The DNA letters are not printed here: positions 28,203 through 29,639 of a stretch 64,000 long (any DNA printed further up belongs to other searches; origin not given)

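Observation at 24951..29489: Compact AT-rich Flp/Tad-like pilus operon with family-less members and missing core components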

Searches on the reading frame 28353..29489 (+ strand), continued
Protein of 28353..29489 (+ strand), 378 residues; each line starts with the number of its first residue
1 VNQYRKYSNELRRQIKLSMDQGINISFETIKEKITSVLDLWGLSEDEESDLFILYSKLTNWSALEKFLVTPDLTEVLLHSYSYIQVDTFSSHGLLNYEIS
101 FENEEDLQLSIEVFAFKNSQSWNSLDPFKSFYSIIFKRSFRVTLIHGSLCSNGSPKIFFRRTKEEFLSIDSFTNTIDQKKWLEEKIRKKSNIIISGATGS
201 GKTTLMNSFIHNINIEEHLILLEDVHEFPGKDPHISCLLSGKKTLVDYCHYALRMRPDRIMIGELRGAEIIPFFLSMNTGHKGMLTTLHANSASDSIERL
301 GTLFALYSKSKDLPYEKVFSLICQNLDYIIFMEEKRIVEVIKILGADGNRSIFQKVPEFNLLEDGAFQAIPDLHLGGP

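Call 59: find_related_loci(query=A1, collection=metagenome_contigs, flank=7000)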
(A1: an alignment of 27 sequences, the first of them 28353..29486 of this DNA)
Query A1 (378 aa) in metagenome_contigs; peptide patterns used: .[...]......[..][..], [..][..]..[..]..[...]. (x = any residue, [..] = any of these).
600 stretches matched a pattern (row limit reached: there are more); 126 encode a relative of the query (tblastn E <= 1e-3); the best 80 are kept; 80 distinct loci.
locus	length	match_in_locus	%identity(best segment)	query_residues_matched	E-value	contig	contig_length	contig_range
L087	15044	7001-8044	35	11-354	1e-71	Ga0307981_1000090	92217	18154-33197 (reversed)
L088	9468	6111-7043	39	37-356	2e-68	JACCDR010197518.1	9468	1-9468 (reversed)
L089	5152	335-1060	36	105-346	5e-42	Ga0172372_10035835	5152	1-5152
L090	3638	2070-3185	25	2-349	6e-35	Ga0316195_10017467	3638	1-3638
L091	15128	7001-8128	26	9-360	5e-34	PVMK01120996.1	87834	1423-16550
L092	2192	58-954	28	60-349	9e-34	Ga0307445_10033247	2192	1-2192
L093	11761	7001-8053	25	28-366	2e-33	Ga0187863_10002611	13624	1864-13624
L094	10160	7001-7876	27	54-343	4e-33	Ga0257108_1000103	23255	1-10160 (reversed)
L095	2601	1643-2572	28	54-370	5e-32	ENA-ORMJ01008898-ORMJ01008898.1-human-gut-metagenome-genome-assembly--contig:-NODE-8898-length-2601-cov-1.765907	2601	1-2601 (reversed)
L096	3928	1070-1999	28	54-370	3e-31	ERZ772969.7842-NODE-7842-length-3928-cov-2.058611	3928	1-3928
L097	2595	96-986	27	64-357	4e-30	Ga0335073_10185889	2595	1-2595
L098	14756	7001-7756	33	62-308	7e-30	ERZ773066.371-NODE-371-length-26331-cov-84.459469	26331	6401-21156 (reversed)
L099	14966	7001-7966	28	10-334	9e-30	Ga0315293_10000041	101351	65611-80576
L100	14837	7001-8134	27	3-356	3e-29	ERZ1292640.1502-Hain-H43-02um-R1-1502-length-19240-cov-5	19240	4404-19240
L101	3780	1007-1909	30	64-351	6e-29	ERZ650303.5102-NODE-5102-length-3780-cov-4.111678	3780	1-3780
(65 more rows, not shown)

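Call 60: find_encoding_contigs(protein=P0016, flank=6000, max_places=1)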
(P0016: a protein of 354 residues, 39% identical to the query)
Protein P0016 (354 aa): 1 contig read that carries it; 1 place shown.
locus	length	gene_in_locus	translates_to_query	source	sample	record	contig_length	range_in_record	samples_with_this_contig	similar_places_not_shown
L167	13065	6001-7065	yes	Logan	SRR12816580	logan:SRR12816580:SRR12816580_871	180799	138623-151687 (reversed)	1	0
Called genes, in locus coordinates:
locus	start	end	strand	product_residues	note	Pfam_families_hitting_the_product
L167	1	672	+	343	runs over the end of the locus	PF00962:A_deaminase, PF19326:AMP_deaminase (weak)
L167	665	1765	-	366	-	PF00483:NTP_transferase, PF12804:NTP_transf_3, PF22640:ManC_GMP_beta-helix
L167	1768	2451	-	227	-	PF05036:SPOR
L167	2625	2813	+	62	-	-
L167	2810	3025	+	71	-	-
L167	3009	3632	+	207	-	-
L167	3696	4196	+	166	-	-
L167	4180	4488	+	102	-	-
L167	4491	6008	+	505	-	PF13629:T2SS-T3SS_pil_N (weak), PF00263:Secretin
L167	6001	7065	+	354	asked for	PF00437:T2SSE, PF00005:ABC_tran (faint), PF06414:Zeta_toxin (faint)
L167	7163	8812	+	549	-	-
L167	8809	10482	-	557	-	PF02463:SMC_N (faint), PF00005:ABC_tran, PF13304:AAA_21 (faint), PF12848:ABC_tran_Xtn, PF00005:ABC_tran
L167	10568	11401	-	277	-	-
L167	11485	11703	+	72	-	-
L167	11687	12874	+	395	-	PF10672:Methyltrans_SAM, PF01728:FtsJ (weak), PF03602:Cons_hypoth95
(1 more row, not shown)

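Call 61: find_encoding_contigs(protein=P0033, flank=6000, max_places=1)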
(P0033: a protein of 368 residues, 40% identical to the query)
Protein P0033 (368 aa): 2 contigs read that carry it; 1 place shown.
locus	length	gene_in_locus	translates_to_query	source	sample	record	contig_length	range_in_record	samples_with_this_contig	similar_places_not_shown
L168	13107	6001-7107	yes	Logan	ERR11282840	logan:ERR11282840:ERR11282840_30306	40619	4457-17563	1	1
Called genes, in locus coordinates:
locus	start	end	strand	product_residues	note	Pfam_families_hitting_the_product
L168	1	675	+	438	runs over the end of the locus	PF00206:Lyase_1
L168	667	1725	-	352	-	PF00483:NTP_transferase, PF22640:ManC_GMP_beta-helix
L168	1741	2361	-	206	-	PF05036:SPOR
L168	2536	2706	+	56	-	-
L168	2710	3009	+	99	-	-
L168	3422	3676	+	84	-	-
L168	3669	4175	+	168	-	-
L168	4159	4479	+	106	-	-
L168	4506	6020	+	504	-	PF00263:Secretin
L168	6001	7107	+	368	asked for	PF13401:AAA_22 (faint), PF00005:ABC_tran (faint), PF00437:T2SSE, PF10412:TrwB_AAD_bind (weak), PF12775:AAA_7 (weak), PF13191:AAA_16 (faint), PF02492:cobW (faint)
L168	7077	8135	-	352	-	PF00696:AA_kinase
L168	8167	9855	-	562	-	PF00005:ABC_tran, PF02463:SMC_N (faint), PF13476:AAA_23 (faint), PF13555:AAA_29 (faint), PF13304:AAA_21 (faint), PF12848:ABC_tran_Xtn, PF00005:ABC_tran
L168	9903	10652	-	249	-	-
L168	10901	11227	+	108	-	-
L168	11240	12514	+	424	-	PF10672:Methyltrans_SAM, PF03602:Cons_hypoth95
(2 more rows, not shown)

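Call 62: find_encoding_contigs(protein=P0045, flank=6000, max_places=1)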
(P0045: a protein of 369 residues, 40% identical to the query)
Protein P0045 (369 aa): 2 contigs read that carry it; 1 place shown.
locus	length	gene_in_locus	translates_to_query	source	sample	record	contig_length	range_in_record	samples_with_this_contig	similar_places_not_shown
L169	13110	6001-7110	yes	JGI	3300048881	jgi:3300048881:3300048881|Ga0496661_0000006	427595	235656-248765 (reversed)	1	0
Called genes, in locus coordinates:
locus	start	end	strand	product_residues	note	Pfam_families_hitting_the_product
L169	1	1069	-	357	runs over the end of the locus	PF00483:NTP_transferase, PF12804:NTP_transf_3 (weak), PF22640:ManC_GMP_beta-helix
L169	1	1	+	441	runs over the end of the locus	PF00206:Lyase_1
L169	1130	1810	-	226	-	PF05036:SPOR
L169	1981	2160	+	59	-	-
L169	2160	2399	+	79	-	-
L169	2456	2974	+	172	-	-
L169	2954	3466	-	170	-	-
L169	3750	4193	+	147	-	-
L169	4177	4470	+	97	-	-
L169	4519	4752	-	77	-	-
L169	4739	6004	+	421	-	PF00263:Secretin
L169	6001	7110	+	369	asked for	PF00437:T2SSE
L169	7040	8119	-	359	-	PF00696:AA_kinase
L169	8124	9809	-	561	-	PF00005:ABC_tran, PF00931:NB-ARC (faint), PF02463:SMC_N (faint), PF13476:AAA_23 (faint), PF13555:AAA_29 (faint), PF13304:AAA_21 (faint), PF12848:ABC_tran_Xtn, PF00005:ABC_tran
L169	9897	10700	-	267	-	-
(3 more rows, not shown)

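Call 63: find_encoding_contigs(protein=P0026, flank=6000, max_places=1)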
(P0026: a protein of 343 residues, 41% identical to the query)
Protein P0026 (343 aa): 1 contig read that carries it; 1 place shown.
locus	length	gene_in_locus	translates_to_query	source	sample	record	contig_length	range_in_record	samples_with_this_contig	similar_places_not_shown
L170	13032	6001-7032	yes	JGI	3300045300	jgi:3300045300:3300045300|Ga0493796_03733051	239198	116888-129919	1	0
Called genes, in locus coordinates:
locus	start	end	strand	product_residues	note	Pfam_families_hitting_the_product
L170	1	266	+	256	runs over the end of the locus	-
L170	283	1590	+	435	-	PF00206:Lyase_1, PF10397:ADSL_C (weak)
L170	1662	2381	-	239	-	PF05036:SPOR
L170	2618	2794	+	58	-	PF04964:Flp_Fap (weak)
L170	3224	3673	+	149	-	-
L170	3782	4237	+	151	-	-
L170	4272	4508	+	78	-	-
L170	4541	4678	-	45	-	-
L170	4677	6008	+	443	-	PF13629:T2SS-T3SS_pil_N (weak), PF00263:Secretin (weak)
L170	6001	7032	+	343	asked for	PF00437:T2SSE, PF01580:FtsK_SpoIIIE (weak), PF04851:ResIII (weak), PF12775:AAA_7 (weak)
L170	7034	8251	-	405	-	PF00512:HisKA (weak), PF02518:HATPase_c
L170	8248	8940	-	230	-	PF00072:Response_reg, PF00486:Trans_reg_C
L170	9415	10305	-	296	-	PF01734:Patatin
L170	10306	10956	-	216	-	-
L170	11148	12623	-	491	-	PF05708:Peptidase_C92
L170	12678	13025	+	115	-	PF00581:Rhodanese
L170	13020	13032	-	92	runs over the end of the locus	-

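Call 91: search_solved_structures(query=window:28353-29486:+, max_evalue=1e-10)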
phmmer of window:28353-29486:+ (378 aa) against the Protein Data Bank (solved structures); distinct sequences matched with E-value up to 1e-10: 15.
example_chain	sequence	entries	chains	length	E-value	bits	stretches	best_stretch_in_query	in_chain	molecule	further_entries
8rkd_E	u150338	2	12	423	4.8e-25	91.4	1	57-356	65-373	Pilus assembly ATPase CpaF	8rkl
8rjf_A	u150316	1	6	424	4.8e-25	91.4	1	57-356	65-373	Pilus assembly ATPase CpaF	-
9e24_A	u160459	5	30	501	7.8e-25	90.7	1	57-356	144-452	CpaF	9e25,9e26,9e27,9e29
6bge_A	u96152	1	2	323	1.4e-24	89.9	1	166-333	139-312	VirB11-like protein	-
1g6o_A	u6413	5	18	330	1.4e-24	89.8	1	166-333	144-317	CAG-ALPHA | virB11 homolog | Cag-alfa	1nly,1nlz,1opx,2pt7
2gza_A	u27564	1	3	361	1e-18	70.6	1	177-331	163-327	Type IV secretion system protein VirB11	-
5zfq_A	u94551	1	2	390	3.5e-15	58.9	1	183-309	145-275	Twitching motility pilus retraction protein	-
6ojx_A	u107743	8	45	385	2e-14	56.5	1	188-309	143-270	Twitching motility pilus retraction ATPase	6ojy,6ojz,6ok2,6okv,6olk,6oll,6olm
2eyu_A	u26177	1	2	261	1.5e-13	53.6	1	180-309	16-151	twitching motility protein PilT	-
2gsz_A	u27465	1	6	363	2.8e-13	52.7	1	180-309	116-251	twitching motility protein PilT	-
2ewv_A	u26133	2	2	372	4.1e-13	52.2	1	180-309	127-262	twitching motility protein PilT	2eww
10my_A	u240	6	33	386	7.2e-12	48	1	185-303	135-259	PilT/PilU family type 4a pilus ATPase | Twitching motility protein PilT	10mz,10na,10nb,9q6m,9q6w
5fl3_A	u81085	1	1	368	1.5e-11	47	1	187-309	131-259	PILI RETRACTION PROTEIN PILT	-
2oap_1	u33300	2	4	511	1.8e-11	46.8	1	185-300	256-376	Type II secretion system protein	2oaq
9n32_A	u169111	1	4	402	9e-11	44.4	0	186-304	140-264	PilU protein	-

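Call 92: search_solved_structures(query=L086:2599-3870:+, max_evalue=0.01)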
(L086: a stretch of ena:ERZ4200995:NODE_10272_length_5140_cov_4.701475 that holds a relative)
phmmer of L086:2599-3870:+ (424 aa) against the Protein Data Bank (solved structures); distinct sequences matched with E-value up to 0.01: 11.
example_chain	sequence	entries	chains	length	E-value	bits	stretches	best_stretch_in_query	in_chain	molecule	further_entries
9k8v_A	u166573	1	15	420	6.1e-05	25.3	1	280-412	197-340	General secretion pathway protein D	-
6i1x_A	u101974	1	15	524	0.0001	24.6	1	251-411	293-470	Type II secretion system protein D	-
6i1y_A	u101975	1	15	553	0.00011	24.4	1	280-412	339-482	General secretion pathway protein GspD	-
5wq8_A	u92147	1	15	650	0.00014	24.1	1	280-412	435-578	Type II secretion system protein D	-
8jvb_A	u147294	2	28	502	0.00023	23.4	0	369-406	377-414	Type II and III secretion system protein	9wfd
8odn_A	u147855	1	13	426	0.00027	23.1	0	279-403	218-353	RcpA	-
5wq9_A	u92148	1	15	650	0.00064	21.9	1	282-412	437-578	Type II secretion system protein D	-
6hcg_A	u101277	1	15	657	0.00066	21.9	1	272-411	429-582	Type II secretion system protein D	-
5wq7_A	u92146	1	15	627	0.0018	20.4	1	277-411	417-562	Putative type II secretion system protein D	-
5w68_A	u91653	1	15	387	0.0026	19.9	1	280-411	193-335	Putative type II secretion protein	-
5zdh_A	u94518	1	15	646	0.0069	18.5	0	281-411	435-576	Type II secretion system protein D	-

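Call 112: find_encoding_contigs(protein=P0034, flank=7000, max_places=4)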
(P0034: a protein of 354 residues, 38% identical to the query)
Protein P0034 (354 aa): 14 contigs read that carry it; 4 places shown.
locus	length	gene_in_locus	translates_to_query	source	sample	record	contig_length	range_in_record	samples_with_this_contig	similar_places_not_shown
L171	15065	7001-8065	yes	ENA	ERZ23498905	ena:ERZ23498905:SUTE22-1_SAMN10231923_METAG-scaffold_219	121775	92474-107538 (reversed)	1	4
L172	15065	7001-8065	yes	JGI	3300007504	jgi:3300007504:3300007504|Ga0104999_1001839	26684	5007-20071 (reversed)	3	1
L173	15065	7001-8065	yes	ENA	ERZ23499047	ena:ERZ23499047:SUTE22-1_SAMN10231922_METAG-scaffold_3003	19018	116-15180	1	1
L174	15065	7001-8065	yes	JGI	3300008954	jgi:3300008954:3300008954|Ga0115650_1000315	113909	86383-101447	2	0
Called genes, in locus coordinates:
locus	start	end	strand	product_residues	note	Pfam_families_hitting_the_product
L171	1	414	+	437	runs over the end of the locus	PF00206:Lyase_1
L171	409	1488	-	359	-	PF00483:NTP_transferase, PF22640:ManC_GMP_beta-helix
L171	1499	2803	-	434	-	-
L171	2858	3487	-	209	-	PF05036:SPOR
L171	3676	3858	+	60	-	-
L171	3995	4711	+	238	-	-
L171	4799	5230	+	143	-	-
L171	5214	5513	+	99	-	-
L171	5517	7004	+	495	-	PF13629:T2SS-T3SS_pil_N (weak), PF00263:Secretin (faint)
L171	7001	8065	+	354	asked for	PF00437:T2SSE, PF04851:ResIII (weak), PF20720:nSTAND3 (weak), PF02492:cobW (faint)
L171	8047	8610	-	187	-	PF00849:PseudoU_synth_2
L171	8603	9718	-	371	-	PF00696:AA_kinase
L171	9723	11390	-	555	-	PF00005:ABC_tran, PF02463:SMC_N (faint), PF13555:AAA_29 (faint), PF13238:AAA_18 (faint), PF13304:AAA_21 (faint), PF13476:AAA_23 (faint), PF12848:ABC_tran_Xtn, PF00005:ABC_tran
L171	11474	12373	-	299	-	-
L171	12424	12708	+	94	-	-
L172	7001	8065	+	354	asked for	PF00437:T2SSE, PF04851:ResIII (weak), PF20720:nSTAND3 (weak), PF02492:cobW (faint)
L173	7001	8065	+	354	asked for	PF00437:T2SSE, PF04851:ResIII (weak), PF20720:nSTAND3 (weak), PF02492:cobW (faint)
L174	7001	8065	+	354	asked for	PF00437:T2SSE, PF04851:ResIII (weak), PF20720:nSTAND3 (weak), PF02492:cobW (faint)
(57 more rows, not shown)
